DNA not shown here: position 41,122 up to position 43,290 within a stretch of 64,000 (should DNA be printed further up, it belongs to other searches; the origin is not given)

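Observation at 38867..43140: Tandem pair of large multi-zinc-ribbon proteins built from alternating CCCH modules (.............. / CxxCG...CPIHG)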

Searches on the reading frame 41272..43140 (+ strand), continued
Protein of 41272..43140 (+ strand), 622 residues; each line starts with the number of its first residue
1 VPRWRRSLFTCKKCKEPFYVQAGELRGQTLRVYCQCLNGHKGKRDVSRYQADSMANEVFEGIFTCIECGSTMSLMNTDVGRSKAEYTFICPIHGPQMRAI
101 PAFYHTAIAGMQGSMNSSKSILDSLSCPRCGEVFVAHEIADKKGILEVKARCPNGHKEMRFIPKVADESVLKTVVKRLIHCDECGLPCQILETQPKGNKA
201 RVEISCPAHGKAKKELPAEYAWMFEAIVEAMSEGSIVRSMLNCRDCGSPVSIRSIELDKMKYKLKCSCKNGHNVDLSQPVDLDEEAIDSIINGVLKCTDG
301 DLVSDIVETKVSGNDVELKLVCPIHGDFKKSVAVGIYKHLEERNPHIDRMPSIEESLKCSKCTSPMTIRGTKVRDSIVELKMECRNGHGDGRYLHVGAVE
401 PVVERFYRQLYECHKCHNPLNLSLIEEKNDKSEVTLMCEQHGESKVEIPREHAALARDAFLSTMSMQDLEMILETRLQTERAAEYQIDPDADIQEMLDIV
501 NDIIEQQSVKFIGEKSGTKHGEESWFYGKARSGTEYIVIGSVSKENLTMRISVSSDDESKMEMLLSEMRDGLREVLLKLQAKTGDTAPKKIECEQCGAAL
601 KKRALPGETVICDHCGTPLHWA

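Call 41: search_protein_representatives(alignment_id=A2)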
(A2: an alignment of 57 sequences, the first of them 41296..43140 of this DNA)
Query: 57 sequences, 615 profile positions. Proteins with E-value up to 0.001 (for the whole library): 123; up to 1e-10: 29; up to 1e-30: 9. The best 123 are listed.
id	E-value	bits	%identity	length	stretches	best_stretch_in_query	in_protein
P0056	0.0e+00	1018.1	-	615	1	1-614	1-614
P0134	1.4e-217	740.5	-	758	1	1-614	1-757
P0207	1.7e-186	637.8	-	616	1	1-614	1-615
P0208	1.3e-174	598.5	-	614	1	1-614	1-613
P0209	2.0e-172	591.3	-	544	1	1-538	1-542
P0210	2.7e-84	300.2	-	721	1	53-611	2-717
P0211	4.1e-51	190.6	-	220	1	1-161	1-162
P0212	2.2e-45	171.7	-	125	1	1-124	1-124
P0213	4.2e-36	141.0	-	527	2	3-222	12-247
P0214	1.5e-24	102.9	-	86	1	1-79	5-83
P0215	1.8e-22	96.0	-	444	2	456-613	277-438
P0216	6.4e-21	90.9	-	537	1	456-614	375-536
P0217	2.0e-18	82.7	-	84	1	531-614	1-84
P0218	4.0e-18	81.6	-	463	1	457-613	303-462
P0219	9.9e-18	80.4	-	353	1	457-611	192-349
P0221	1.1e-15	73.6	-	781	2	466-613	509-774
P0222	2.1e-15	72.7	-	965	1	456-610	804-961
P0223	2.8e-15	72.3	-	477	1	457-607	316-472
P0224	1.4e-14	70.0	-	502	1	456-609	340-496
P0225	2.3e-14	69.3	-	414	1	457-610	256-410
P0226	7.6e-14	67.5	-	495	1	456-610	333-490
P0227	1.5e-13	66.5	-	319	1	166-340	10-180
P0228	6.3e-13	64.5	-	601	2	1-94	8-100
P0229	2.6e-12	62.5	-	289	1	113-334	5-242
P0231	5.7e-12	61.3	-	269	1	2-115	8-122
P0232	2.2e-11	59.4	-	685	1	468-613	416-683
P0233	4.9e-11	58.2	-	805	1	456-606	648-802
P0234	1.7e-10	56.4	-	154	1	235-359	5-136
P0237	2.9e-09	52.4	-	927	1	467-613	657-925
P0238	4.3e-09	51.8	-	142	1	495-609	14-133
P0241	2.2e-08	49.5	-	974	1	458-611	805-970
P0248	1.9e-07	46.4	-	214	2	115-207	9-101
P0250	5.1e-07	45.0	-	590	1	470-609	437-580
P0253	9.1e-07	44.1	-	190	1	2-116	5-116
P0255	1.1e-06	43.8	-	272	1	231-418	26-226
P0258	1.3e-06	43.6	-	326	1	447-562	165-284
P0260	1.7e-06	43.2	-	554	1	459-609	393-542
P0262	3.8e-06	42.1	-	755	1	473-609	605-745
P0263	4.0e-06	42.0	-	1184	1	458-606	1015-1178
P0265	4.5e-06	41.8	-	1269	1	461-609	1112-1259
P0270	1.3e-05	40.3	-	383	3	349-421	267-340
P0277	3.0e-05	39.1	-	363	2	118-218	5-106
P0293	1.1e-04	37.2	-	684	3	118-200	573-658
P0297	2.2e-04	36.3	-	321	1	109-226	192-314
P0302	2.5e-04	36.1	-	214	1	233-339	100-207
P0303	2.6e-04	36.0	-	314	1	234-335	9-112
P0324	7.5e-04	34.5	-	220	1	211-340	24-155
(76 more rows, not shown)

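Call 43: search_protein_families(library=pfam, proteins=[P0215, P0216, P0218, P0219, P0221, P0222, P0223, P0224, P0225, P0226], max_evalue=0.001)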
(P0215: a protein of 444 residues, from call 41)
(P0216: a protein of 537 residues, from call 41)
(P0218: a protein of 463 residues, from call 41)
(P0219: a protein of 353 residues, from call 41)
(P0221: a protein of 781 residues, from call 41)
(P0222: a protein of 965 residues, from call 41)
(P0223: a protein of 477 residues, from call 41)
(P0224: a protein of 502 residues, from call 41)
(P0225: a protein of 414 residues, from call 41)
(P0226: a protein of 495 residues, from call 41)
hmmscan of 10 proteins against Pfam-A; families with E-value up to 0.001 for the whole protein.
P0215 (444 aa): 0 families

P0216 (537 aa): 9 families
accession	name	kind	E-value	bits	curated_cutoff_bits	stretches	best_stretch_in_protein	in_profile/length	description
PF00515.34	TPR_1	-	4e-18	64.8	27.8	1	179-210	3-34/34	Tetratricopeptide repeat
PF13181.12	TPR_8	-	3.5e-16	58.4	25.7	1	180-210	4-34/34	Tetratricopeptide repeat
PF07719.23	TPR_2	-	1.6e-15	56.3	27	1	180-210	4-34/34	Tetratricopeptide repeat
PF13424.12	TPR_12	-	5e-12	46.3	30.1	1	142-208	9-76/77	Tetratricopeptide repeat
PF13414.12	TPR_11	-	3.4e-11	43.1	26.8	1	42-72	8-38/42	TPR repeat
PF13428.12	TPR_14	-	1.1e-07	32.2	23.5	0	180-217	4-41/44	Tetratricopeptide repeat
PF13371.12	TPR_9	-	1.6e-05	25.2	35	0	106-132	2-28/73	Tetratricopeptide repeat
PF10602.15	RPN7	-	0.00012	22.3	29.6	0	174-221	33-77/174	26S proteasome subunit RPN7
PF14853.12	Fis1_TPR_C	-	0.00046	20.8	25.3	0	187-224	11-48/53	Fis1 C-terminal tetratricopeptide repeat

P0218 (463 aa): 0 families

P0219 (353 aa): 0 families

P0221 (781 aa): 0 families

P0222 (965 aa): 1 family
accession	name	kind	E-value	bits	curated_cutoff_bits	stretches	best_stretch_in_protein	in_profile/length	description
PF22585.3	Sialidase-like_CBM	-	7e-06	26.5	27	1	178-276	41-136/156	Sialidase-like, CBM domain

P0223 (477 aa): 0 families

P0224 (502 aa): 0 families

P0225 (414 aa): 0 families

P0226 (495 aa): 0 families

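Call 46: list_cluster_members(proteins=[P0213, P0215, P0216, P0218, P0219, P0221, P0223, P0228, P0232, P0227])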
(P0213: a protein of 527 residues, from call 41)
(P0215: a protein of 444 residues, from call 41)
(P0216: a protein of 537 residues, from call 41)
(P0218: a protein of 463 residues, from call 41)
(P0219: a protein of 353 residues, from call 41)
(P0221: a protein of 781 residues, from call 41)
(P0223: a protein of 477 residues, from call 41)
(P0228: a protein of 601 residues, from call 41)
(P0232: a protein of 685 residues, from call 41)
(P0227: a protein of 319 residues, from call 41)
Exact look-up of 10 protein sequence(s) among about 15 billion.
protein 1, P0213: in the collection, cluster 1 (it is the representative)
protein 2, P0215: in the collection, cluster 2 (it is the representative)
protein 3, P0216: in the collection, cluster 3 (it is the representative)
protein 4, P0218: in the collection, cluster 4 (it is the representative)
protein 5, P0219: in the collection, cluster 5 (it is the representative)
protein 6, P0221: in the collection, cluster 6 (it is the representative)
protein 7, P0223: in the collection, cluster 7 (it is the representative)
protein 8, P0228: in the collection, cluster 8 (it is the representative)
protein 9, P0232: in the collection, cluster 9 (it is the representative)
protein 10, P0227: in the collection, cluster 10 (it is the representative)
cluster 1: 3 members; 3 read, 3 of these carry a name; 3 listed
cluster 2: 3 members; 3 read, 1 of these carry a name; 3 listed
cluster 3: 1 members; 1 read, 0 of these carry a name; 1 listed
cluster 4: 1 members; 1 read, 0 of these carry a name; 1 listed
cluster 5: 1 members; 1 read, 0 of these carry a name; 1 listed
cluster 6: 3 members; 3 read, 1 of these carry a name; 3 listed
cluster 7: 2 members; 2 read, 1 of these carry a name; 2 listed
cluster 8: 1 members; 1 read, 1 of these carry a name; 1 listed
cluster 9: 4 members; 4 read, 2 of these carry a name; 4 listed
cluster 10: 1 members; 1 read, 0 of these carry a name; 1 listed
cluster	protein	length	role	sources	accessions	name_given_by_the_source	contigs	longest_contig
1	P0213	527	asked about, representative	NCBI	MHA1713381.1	MAG: hypothetical protein ACTSW4_05015, partial [Candidatus Ranarchaeia archaeon]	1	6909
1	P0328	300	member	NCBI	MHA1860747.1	MAG: hypothetical protein ACTSVM_00400, partial [Candidatus Ranarchaeia archaeon]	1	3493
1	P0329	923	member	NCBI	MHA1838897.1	MAG: hypothetical protein ACTSYO_02910, partial [Candidatus Ranarchaeia archaeon]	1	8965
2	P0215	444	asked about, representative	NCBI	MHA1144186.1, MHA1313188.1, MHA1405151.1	MAG: hypothetical protein ACTSRW_05565 [Candidatus Helarchaeota archaeon]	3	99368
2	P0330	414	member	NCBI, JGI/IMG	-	-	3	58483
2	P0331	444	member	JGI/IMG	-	-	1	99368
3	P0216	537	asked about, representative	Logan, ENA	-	-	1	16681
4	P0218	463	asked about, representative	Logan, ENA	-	-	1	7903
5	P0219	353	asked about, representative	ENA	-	-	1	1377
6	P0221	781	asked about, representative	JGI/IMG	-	-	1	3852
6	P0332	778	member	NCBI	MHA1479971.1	MAG: hypothetical protein ACTSQZ_00910 [Candidatus Thorarchaeota archaeon]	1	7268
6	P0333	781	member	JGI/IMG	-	-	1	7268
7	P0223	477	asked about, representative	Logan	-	-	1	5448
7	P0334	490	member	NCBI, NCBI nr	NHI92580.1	MAG: hypothetical protein EAX96_08760 [Candidatus Lokiarchaeota archaeon] | hypothetical protein [Candidatus Lokiarchaeota archaeon]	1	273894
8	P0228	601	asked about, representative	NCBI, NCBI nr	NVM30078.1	MAG: hypothetical protein HWN65_14640 [Candidatus Helarchaeota archaeon] | hypothetical protein [Candidatus Helarchaeota archaeon]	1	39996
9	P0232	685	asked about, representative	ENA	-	-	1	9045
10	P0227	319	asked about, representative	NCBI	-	-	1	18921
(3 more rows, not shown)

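Call 49: search_protein_families(library=ncbifam, proteins=[P0215, P0216, P0218, P0219, P0221, P0223, P0228, P0232, P0238, P0213], max_evalue=1)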
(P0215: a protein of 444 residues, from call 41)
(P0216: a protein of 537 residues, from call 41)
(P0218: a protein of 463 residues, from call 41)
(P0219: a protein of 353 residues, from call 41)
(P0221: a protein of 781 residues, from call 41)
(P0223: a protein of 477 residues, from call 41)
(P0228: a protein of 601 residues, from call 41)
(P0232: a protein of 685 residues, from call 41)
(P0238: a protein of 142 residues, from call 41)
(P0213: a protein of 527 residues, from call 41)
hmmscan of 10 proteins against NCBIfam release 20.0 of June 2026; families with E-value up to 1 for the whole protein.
P0215 (444 aa): 1 family
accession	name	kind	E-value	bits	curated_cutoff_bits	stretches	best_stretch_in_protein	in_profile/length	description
NF045535.1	Sel_Asgard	equivalog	0.002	18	132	1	305-407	3-101/195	putative selenocysteine system protein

P0216 (537 aa): 23 families
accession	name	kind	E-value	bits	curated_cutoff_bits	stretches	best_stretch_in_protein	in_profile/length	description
NF040959.1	MamA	equivalog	1.9e-12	47.1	200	2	39-127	116-201/204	magnetosome protein MamA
TIGR02521.1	type_IV_pilW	equivalog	1.1e-11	44.8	154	3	95-160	27-89/234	type IV pilus biogenesis/stability protein PilW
NF047507.1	TPR_BatC_Lepto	exception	2e-11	43.8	175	3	183-223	102-142/214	TPR repeat-containing protein BatC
NF008391.2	PRK11189.1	equivalog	9.1e-11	41.8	250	3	51-101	88-138/297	lipoprotein NlpI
TIGR02795.1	tol_pal_ybgF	equivalog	3e-08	34.3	90.1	2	38-137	12-114/119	tol-pal system protein YbgF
TIGR02552.1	LcrH_SycD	equivalog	4.3e-07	29.7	104.8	1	39-97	29-87/136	SycD/LcrH family type III secretion system chaperone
TIGR02917.1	PEP_TPR_lipo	equivalog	4.8e-07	28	312.2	1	39-216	476-640/899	XrtA/PEP-CTERM system TPR-repeat protein PrsT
NF033762.1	social_mot_Tgl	equivalog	1.1e-06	28.2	225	2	164-220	55-109/252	social motility TPR repeat lipoprotein Tgl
NF040561.1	PrimPol_Msp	equivalog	1.6e-06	27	200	1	165-236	13-86/515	CRISPR-associated primase-polymerase type A1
NF042912.1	Amuc_1098_fam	equivalog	2.2e-05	22.7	750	1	182-222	160-200/805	Amuc_1098 family type IV pilus outer membrane protein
TIGR03939.1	PGA_TPR_OMP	equivalog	0.0015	16.8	366.65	1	114-225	101-202/800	poly-beta-1,6 N-acetyl-D-glucosamine export porin PgaA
NF045535.1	Sel_Asgard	equivalog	0.0025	17.7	132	1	405-501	5-98/195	putative selenocysteine system protein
NF052312.1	T9SS_PorW_SprE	equivalog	0.0058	15.3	250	1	53-208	95-247/716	type IX secretion system periplasmic lipoprotein PorW/SprE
NF002725.1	PRK02603.1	equivalog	0.0076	16.3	143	1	64-151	37-121/173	photosystem I assembly protein Ycf3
NF047373.1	BB0259_flg_lyt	exception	0.0098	14.7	234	1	110-214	220-323/705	flagellar assembly lytic transglycosylase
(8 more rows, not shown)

P0218 (463 aa): 2 families
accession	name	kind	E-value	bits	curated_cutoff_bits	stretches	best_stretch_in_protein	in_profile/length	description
NF045535.1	Sel_Asgard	equivalog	0.00052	20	132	1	330-444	3-114/195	putative selenocysteine system protein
NF008528.1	PRK11463.1-2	subfamily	0.2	11.7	40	0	133-160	69-96/109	FxsA family membrane protein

P0219 (353 aa): 2 families
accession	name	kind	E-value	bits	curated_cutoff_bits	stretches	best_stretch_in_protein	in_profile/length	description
NF045535.1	Sel_Asgard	equivalog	0.00072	19.5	132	1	218-314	2-95/195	putative selenocysteine system protein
NF034126.3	PRK09521.1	equivalog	0.083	12.7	90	1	314-352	137-172/180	exosome complex RNA-binding protein Csl4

P0221 (781 aa): 4 families
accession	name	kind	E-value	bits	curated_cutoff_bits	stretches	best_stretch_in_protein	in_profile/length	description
NF002591.0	PRK02249.1-5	equivalog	0.034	13.3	479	1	128-257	44-165/351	DNA primase regulatory subunit PriL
NF041070.1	carrier_LysW_Arch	domain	0.3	11.2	75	1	423-476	4-53/57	alpha-aminoadipate/glutamate carrier protein LysW/ArgW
NF047912.1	ECs_2282_CxxC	subfamily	0.62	10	37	0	419-439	25-45/60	ECs_2282 family putative zinc-binding protein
NF001606.0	PRK00398.1-3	equivalog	0.88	9.4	72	1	424-452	5-27/44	DNA-directed RNA polymerase subunit P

P0223 (477 aa): 0 families

P0228 (601 aa): 3 families
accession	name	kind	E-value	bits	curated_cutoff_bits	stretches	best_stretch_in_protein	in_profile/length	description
NF004424.0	PRK05766.1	equivalog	6.7e-06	25.8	54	1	265-297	9-41/54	30S ribosomal protein S14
NF047912.1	ECs_2282_CxxC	subfamily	0.23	11.4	37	0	579-597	22-40/60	ECs_2282 family putative zinc-binding protein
NF052243.1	T4PFormProtSgmX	equivalog_domain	0.27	9.4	1800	1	115-151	296-331/1065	type IV pili formation protein SgmX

P0232 (685 aa): 1 family
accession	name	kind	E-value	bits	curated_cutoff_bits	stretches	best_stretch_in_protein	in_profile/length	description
TIGR04312.1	choice_anch_B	subfamily_domain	1.7e-19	70.4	100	5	163-195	283-315/364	choice-of-anchor B family protein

P0238 (142 aa): 1 family
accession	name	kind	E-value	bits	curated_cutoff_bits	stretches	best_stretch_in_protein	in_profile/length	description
NF045535.1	Sel_Asgard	equivalog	0.075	12.9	132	1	23-104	23-99/195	putative selenocysteine system protein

P0213 (527 aa): 5 families
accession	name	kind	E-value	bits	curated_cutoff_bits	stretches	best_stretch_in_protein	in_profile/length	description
NF001607.0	PRK00398.1-4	equivalog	0.0052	16.5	89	0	191-203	5-17/53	DNA-directed RNA polymerase subunit P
NF011482.0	PRK14892.1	equivalog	0.055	13.4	109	1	188-231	14-52/101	putative transcription elongation factor Elf1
TIGR00319.1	desulf_FeS4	domain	0.055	13.2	36.05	1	271-284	7-20/34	desulfoferrodoxin FeS4 iron-binding domain-containing protein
TIGR00280.1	eL43_euk_arch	equivalog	0.062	13.6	95.8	0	9-32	53-76/92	50S ribosomal protein L37Ae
NF045767.1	RuberyRbr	equivalog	0.47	10.5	200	0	268-313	155-191/194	rubrerythrin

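Call 75: find_encoding_contigs(protein=P0215, flank=8000, max_places=2)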
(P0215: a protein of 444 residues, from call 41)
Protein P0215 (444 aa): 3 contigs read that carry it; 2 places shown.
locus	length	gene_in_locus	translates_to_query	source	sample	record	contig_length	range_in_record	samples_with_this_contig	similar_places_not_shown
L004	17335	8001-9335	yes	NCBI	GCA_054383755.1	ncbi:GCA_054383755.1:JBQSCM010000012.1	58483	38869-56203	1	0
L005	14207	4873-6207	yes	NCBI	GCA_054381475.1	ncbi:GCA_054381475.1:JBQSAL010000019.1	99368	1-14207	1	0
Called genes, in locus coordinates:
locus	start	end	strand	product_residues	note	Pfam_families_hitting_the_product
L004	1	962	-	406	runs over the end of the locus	-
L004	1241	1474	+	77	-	-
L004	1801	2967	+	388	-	PF00953:Glycos_transf_4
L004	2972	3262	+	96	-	-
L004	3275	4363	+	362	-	PF04007:DUF354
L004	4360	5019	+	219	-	PF03966:Trm112p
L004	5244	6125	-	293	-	PF02223:Thymidylate_kin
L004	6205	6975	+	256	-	PF00702:Hydrolase, PF13344:Hydrolase_6, PF13419:HAD_2 (faint), PF13242:Hydrolase_like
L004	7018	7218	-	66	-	PF13183:Fer4_8 (weak), PF12797:Fer4_2 (weak), PF13237:Fer4_10, PF00037:Fer4, PF12837:Fer4_6 (weak), PF13187:Fer4_9, PF12800:Fer4_4 (weak), PF12838:Fer4_7, +5 more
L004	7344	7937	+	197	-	PF02441:Flavoprotein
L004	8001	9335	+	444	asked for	-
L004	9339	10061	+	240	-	PF01522:Polysacc_deac_1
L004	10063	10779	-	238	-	PF01909:NTP_transf_2 (faint)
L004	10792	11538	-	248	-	PF13353:Fer4_12, PF04055:Radical_SAM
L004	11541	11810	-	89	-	-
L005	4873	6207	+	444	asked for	-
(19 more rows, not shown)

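Call 77: find_encoding_contigs(protein=P0228, flank=8000, max_places=1)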
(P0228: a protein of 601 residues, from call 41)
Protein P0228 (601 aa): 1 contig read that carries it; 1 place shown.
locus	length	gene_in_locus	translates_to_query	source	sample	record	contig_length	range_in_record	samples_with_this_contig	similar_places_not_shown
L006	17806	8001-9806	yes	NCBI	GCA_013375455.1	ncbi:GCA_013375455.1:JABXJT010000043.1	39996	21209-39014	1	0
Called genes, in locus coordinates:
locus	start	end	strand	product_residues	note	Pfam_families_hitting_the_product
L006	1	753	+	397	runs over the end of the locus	PF05773:RWD (faint)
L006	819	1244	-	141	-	-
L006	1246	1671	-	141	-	-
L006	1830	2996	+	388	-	-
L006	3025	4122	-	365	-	PF00432:Prenyltrans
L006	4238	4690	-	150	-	-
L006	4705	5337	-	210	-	PF02163:Peptidase_M50 (weak)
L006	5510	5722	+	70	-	PF12773:DZR (faint), PF13240:Zn_Ribbon_1 (weak)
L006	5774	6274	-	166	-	PF21473:OB_Ssb-like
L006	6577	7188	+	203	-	PF09825:BPL_N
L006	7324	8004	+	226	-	PF00484:Pro_CA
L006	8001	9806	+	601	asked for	-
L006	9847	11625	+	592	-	PF01921:tRNA-synt_1f, PF09334:tRNA-synt_1g (faint)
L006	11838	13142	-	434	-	PF20168:PDS5 (weak), PF01602:Adaptin_N (weak), PF02985:HEAT (faint), PF12717:Cnd1 (faint), PF13646:HEAT_2 (faint)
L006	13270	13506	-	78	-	-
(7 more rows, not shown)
